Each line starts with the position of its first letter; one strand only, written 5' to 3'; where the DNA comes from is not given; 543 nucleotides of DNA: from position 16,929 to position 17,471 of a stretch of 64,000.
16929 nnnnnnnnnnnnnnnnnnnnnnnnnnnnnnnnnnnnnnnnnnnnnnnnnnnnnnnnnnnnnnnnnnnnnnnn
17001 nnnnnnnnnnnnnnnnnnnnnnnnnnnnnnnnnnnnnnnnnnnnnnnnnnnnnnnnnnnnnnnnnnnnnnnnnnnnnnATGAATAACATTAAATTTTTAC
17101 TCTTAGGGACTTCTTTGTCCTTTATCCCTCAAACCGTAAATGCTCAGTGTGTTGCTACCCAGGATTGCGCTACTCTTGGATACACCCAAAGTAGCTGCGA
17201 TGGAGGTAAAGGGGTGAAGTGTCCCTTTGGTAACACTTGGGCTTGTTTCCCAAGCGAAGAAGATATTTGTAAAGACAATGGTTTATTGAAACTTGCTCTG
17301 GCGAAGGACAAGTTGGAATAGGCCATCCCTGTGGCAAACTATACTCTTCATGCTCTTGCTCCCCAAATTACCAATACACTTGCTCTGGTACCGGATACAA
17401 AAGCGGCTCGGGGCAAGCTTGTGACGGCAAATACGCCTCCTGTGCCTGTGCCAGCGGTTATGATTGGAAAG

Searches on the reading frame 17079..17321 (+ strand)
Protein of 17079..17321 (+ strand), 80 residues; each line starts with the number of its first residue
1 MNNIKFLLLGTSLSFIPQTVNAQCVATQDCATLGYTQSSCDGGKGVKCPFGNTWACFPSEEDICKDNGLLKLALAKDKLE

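Call 4: search_protein_families(library=pfam, proteins=[window:17079-17321:+], max_evalue=1)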
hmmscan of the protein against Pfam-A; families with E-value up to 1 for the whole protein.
window:17079-17321:+ (80 aa): 0 families

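Call 5: search_protein_families(library=ncbifam, proteins=[window:17079-17321:+], max_evalue=1)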
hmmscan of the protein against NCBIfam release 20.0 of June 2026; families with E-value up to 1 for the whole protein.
window:17079-17321:+ (80 aa): 1 family
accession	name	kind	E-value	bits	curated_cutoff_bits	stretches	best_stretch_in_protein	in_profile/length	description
TIGR04117.1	Syntroph_Cxxx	paralog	0.015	15.4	50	1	8-66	41-95/98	Cys-Xaa-Xaa-Xaa repeat radical SAM target protein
